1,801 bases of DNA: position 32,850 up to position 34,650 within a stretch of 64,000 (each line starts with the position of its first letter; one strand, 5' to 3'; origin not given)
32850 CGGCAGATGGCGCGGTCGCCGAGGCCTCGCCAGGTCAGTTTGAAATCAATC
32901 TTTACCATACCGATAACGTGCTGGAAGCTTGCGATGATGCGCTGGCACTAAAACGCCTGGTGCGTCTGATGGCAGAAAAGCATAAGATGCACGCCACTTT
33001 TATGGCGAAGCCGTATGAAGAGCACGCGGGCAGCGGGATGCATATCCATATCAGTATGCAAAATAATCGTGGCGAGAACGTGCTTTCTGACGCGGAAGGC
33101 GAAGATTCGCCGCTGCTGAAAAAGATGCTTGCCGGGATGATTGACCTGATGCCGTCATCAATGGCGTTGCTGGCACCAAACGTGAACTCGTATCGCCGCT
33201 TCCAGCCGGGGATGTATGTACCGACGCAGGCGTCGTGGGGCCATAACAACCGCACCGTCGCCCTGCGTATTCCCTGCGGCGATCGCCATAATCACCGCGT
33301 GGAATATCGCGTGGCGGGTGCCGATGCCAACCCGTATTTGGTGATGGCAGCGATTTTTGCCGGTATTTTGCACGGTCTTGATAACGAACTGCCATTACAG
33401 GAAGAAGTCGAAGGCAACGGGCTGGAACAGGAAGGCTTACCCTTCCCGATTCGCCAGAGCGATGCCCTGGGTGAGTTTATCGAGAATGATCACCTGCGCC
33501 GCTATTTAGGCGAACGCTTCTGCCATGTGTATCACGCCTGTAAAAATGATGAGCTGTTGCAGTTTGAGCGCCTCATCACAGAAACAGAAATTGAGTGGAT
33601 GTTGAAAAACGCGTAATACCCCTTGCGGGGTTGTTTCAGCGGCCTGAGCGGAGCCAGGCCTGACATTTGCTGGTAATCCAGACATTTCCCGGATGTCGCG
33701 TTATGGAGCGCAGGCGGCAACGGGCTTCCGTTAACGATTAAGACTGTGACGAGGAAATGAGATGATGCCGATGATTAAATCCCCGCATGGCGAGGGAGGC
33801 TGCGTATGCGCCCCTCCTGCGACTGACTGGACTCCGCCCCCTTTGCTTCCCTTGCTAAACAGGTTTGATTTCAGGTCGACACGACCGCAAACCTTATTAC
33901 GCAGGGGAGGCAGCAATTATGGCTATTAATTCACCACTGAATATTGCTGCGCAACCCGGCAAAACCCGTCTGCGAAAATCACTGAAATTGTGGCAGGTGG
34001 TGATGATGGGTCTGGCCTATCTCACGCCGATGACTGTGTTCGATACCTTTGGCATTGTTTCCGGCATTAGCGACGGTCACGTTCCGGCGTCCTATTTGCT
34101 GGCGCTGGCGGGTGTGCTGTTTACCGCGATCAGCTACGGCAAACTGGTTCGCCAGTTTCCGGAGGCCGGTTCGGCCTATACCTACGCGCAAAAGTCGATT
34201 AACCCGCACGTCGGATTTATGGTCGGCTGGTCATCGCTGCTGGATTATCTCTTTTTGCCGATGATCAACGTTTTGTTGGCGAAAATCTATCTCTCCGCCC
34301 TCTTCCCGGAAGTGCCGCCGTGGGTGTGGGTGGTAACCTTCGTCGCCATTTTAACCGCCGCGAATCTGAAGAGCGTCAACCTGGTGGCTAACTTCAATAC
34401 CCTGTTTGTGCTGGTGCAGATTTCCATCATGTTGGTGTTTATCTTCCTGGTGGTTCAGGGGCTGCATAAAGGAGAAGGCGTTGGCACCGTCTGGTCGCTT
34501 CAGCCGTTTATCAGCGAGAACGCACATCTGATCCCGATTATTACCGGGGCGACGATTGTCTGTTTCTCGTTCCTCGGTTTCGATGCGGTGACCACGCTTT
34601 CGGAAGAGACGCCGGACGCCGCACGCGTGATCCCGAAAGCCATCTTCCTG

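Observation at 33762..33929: Proline-rich 55-codon upstream ORF overlapping the puuP start codon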

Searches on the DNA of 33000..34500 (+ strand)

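Call 3: search_dna_similar(query=window:33560-33990:+, collection=ecoli_genomes, mode=near, max_rows=30, rows=spread)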
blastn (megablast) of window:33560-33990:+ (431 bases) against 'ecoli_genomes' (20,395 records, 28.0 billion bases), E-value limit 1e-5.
Records with a match: 4374; places in all: 4380; records where one place covers at least 80% of the query: 4371.
Genomes with a match: 4374 of 5426; with a place that covers at least 80% of the query: 4371. Places per genome that has any: lowest 1, median 1, highest 2. On chromosomes: 4374 places; on plasmids: 6.
Best place of each record, by identity: >=99% 2915; 95-99% 1459.
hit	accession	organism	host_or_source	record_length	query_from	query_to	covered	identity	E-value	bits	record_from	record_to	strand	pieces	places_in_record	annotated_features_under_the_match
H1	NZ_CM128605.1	Escherichia coli strain E200086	Homo sapiens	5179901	1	431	100%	100.0%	0e+0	797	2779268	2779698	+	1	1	ymjE: YmjE family protein | puuP: putrescine/proton symporter PuuP | puuA: glutamate-putrescine ligase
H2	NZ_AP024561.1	Escherichia coli strain NIPH17_0036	Homo sapiens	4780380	1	431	100%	99.5%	0e+0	785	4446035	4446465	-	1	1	YmjE family protein | puuP: putrescine/proton symporter PuuP | puuA: glutamate-putrescine ligase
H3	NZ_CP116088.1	Escherichia coli strain DETEC-S565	ICU staff rectal swab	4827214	1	431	100%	99.5%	0e+0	785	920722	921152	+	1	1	protein YmjE | puuP: putrescine/proton symporter PuuP | puuA: glutamate-putrescine ligase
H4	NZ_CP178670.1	Escherichia coli strain VTB97022v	Chicken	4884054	1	431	100%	99.5%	0e+0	785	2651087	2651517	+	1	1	ymjE: YmjE family protein | puuP: putrescine/proton symporter PuuP | puuA: glutamate-putrescine ligase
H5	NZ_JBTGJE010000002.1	Escherichia coli strain FXCREC145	Homo sapiens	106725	1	431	100%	99.5%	0e+0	785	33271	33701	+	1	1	ymjE: YmjE family protein | puuP: putrescine/proton symporter PuuP | puuA: glutamate-putrescine ligase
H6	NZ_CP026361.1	Escherichia coli strain 1A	not applicable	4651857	1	431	100%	99.3%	0e+0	780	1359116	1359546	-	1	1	YmjE family protein | puuP: putrescine/proton symporter PuuP | puuA: glutamate-putrescine ligase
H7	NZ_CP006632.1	Escherichia coli PCN033 strain PCN033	-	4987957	1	431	100%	99.3%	0e+0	780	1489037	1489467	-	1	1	hypothetical protein | puuP: putrescine/proton symporter PuuP | puuA: glutamate-putrescine ligase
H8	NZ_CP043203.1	Escherichia coli O16:H48 strain PG20180058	mouse gut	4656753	1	431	100%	99.3%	0e+0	780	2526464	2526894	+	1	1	ymjE: YmjE family protein | puuP: putrescine/proton symporter PuuP | puuA: glutamate-putrescine ligase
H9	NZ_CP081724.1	Escherichia coli strain CX07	-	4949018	1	431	100%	99.3%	0e+0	780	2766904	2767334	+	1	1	protein YmjE | puuP: putrescine/proton symporter PuuP | puuA: glutamate-putrescine ligase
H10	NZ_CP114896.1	Escherichia coli strain CM93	not applicable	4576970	1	431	100%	99.3%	0e+0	780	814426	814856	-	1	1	protein YmjE | puuP: putrescine/proton symporter PuuP | puuA: glutamate-putrescine ligase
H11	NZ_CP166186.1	Escherichia coli strain CRE78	Homo sapiens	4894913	1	431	100%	99.3%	0e+0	780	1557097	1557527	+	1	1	protein YmjE | puuP: putrescine/proton symporter PuuP | puuA: glutamate-putrescine ligase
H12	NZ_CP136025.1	Escherichia coli strain GDSC2BY4G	vegetable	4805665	1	431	100%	99.3%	0e+0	780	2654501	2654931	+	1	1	ymjE: YmjE family protein | puuP: putrescine/proton symporter PuuP | puuA: glutamate-putrescine ligase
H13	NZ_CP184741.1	Escherichia coli strain LTE800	-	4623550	1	431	100%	99.3%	0e+0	780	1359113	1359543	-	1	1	protein YmjE | puuP: putrescine/proton symporter PuuP | puuA: glutamate-putrescine ligase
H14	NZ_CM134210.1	Escherichia coli strain 158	Homo sapiens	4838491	1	431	100%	99.3%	0e+0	780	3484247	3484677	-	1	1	ymjE: YmjE family protein | puuP: putrescine/proton symporter PuuP | puuA: glutamate-putrescine ligase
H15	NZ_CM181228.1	Escherichia coli strain EC359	Homo sapiens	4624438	1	431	100%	99.3%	0e+0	780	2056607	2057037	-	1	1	ymjE: YmjE family protein | puuP: putrescine/proton symporter PuuP | puuA: glutamate-putrescine ligase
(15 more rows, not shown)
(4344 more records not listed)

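Call 4: search_rna_families(source=window, start=33000, end=34500, threshold=evalue, max_evalue=1)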
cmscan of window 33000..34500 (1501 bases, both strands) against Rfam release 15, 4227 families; matches with E-value up to 1: 0.
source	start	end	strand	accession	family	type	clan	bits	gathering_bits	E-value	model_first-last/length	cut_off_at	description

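Call 6: get_annotated_region(hit=H8, flank=1500)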
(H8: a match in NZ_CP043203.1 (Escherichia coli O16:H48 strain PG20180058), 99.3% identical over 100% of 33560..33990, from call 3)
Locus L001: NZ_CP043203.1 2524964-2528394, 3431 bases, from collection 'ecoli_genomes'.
description: Escherichia coli O16:H48 strain PG20180058 chromosome, complete genome
organism: Escherichia coli O16:H48 strain PG20180058 (NCBI taxid 2605619)
replicon: chromosome; assembly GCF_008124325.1
host: -; source: mouse gut; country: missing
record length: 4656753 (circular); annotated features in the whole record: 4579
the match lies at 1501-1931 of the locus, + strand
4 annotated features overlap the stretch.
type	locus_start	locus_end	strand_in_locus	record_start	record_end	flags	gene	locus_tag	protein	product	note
CDS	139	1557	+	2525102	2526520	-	puuA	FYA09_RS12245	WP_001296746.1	glutamate-putrescine ligase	-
CDS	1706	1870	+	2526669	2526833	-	ymjE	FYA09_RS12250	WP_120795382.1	YmjE family protein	-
CDS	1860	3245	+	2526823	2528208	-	puuP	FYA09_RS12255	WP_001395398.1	putrescine/proton symporter PuuP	-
CDS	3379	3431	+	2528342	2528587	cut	ymjA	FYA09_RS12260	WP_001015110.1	YmjA family protein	-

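Call 7: get_annotated_region(hit=H1, flank=300)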
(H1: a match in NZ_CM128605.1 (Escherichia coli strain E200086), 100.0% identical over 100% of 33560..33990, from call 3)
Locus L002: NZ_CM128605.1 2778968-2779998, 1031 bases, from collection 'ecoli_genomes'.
description: Escherichia coli strain E200086 chromosome, whole genome shotgun sequence
organism: Escherichia coli strain E200086 (NCBI taxid 562)
replicon: chromosome; assembly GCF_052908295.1
host: Homo sapiens; source: stool; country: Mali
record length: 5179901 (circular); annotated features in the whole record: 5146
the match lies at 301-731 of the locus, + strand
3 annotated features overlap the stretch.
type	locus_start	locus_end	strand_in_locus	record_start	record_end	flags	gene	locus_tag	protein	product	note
CDS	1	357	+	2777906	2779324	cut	puuA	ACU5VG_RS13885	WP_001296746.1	glutamate-putrescine ligase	-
CDS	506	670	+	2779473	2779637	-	ymjE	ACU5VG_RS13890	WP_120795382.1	YmjE family protein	-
CDS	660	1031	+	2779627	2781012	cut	puuP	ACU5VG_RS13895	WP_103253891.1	putrescine/proton symporter PuuP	-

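Call 47: build_rna_model(alignment_id=A2)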
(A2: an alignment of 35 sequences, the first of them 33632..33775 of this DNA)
Model R1 built from alignment A2 (35 sequences, 169 columns); structure: RNAalifold consensus.
model positions 149; base pairs 30; branch points 3; effective number of sequences 1.33; information 0.59 bits per position. Calibrated on 0.2 Mb of random sequence (short: E-values are rough).
structure used (alignment columns):
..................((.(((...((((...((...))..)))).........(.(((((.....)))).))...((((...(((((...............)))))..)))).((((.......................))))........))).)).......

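Call 48: search_with_rna_model(model_id=R1, sources=[window, L010, L019, L038, L041, L042, L043, L045, L046, L047, L048, L050, L051, L052, L053, L054, L055, L056, L057, L058, L059, L061, L062, L063, L064, L065, L066, L067, L068, L069, L070, L071, L072, L073, L074, L075, L076, L077, L078, L079, L080, L081, L082, L007], max_evalue=1)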
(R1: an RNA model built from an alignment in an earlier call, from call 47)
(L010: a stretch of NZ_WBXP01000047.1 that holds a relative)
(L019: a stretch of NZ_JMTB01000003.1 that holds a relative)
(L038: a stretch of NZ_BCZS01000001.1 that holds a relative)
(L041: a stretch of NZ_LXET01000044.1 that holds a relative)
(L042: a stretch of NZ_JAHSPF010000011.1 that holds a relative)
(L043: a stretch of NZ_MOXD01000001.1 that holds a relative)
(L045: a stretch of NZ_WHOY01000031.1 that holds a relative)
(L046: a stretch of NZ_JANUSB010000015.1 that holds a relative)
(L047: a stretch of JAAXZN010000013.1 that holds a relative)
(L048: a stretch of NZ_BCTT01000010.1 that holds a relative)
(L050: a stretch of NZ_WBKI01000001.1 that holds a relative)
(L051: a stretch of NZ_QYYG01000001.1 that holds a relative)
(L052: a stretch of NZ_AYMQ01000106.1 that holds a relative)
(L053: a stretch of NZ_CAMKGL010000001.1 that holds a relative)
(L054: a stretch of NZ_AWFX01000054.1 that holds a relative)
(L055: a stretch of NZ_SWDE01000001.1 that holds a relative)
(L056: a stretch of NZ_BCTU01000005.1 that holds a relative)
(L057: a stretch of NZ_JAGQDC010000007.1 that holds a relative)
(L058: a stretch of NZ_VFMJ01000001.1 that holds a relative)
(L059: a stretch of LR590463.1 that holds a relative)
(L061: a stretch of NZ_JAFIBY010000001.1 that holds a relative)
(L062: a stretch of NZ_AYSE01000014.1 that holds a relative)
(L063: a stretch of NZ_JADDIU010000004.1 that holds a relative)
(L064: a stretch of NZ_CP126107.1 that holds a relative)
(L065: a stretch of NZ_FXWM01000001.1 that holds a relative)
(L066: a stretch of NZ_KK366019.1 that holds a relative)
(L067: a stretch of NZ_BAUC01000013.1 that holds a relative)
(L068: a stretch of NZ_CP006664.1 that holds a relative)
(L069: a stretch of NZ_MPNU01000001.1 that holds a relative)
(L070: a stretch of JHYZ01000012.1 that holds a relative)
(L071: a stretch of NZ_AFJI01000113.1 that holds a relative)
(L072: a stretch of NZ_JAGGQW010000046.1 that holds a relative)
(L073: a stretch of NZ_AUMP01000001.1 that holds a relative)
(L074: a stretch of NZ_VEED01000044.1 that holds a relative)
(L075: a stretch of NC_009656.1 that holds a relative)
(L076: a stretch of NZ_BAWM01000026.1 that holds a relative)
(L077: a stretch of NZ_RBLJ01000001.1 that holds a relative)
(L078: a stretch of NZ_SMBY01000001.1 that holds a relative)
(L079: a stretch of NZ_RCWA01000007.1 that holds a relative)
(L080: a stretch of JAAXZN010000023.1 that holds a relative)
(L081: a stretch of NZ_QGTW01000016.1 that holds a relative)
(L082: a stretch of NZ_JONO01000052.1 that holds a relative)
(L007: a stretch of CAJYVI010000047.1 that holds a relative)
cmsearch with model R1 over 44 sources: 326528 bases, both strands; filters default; matches with E-value up to 1: 9.
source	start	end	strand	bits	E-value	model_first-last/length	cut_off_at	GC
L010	2184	2333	+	154.7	8.4e-47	1-149/149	no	0.53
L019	170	319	+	150.5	1.8e-45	1-149/149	no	0.54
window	33630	33775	+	149.8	2.9e-45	1-149/149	no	0.54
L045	2331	2475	+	32.9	4.8e-08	1-149/149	no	0.61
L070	2183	2334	+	32.7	5.6e-08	1-149/149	no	0.57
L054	2189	2340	+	26.6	5e-06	1-149/149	no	0.57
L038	2233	2330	+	21.7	0.00018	1-149/149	no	0.57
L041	2159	2304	+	18.3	0.0021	1-149/149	no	0.52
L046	1180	1290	+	15.2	0.022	1-149/149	no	0.62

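Call 49: search_with_rna_model(model_id=R1, sources=[L045, L070, L041, L042, L046], max_evalue=1, show_alignments=4)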
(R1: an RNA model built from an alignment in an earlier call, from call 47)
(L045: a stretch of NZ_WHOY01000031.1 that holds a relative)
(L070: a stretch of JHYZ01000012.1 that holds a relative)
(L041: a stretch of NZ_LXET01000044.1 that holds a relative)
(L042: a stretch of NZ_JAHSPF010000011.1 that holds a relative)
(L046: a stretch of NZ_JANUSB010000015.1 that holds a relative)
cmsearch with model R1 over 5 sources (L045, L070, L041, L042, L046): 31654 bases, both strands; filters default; matches with E-value up to 1: 5.
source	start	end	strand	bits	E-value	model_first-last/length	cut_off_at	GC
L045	2331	2475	+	32.9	4.6e-09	1-149/149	no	0.61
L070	2183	2334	+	32.7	5.4e-09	1-149/149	no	0.57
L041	2159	2304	+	18.3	0.00021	1-149/149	no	0.52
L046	1180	1290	+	15.2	0.0021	1-149/149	no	0.62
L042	4099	4185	-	7.6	0.53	1-149/149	no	0.63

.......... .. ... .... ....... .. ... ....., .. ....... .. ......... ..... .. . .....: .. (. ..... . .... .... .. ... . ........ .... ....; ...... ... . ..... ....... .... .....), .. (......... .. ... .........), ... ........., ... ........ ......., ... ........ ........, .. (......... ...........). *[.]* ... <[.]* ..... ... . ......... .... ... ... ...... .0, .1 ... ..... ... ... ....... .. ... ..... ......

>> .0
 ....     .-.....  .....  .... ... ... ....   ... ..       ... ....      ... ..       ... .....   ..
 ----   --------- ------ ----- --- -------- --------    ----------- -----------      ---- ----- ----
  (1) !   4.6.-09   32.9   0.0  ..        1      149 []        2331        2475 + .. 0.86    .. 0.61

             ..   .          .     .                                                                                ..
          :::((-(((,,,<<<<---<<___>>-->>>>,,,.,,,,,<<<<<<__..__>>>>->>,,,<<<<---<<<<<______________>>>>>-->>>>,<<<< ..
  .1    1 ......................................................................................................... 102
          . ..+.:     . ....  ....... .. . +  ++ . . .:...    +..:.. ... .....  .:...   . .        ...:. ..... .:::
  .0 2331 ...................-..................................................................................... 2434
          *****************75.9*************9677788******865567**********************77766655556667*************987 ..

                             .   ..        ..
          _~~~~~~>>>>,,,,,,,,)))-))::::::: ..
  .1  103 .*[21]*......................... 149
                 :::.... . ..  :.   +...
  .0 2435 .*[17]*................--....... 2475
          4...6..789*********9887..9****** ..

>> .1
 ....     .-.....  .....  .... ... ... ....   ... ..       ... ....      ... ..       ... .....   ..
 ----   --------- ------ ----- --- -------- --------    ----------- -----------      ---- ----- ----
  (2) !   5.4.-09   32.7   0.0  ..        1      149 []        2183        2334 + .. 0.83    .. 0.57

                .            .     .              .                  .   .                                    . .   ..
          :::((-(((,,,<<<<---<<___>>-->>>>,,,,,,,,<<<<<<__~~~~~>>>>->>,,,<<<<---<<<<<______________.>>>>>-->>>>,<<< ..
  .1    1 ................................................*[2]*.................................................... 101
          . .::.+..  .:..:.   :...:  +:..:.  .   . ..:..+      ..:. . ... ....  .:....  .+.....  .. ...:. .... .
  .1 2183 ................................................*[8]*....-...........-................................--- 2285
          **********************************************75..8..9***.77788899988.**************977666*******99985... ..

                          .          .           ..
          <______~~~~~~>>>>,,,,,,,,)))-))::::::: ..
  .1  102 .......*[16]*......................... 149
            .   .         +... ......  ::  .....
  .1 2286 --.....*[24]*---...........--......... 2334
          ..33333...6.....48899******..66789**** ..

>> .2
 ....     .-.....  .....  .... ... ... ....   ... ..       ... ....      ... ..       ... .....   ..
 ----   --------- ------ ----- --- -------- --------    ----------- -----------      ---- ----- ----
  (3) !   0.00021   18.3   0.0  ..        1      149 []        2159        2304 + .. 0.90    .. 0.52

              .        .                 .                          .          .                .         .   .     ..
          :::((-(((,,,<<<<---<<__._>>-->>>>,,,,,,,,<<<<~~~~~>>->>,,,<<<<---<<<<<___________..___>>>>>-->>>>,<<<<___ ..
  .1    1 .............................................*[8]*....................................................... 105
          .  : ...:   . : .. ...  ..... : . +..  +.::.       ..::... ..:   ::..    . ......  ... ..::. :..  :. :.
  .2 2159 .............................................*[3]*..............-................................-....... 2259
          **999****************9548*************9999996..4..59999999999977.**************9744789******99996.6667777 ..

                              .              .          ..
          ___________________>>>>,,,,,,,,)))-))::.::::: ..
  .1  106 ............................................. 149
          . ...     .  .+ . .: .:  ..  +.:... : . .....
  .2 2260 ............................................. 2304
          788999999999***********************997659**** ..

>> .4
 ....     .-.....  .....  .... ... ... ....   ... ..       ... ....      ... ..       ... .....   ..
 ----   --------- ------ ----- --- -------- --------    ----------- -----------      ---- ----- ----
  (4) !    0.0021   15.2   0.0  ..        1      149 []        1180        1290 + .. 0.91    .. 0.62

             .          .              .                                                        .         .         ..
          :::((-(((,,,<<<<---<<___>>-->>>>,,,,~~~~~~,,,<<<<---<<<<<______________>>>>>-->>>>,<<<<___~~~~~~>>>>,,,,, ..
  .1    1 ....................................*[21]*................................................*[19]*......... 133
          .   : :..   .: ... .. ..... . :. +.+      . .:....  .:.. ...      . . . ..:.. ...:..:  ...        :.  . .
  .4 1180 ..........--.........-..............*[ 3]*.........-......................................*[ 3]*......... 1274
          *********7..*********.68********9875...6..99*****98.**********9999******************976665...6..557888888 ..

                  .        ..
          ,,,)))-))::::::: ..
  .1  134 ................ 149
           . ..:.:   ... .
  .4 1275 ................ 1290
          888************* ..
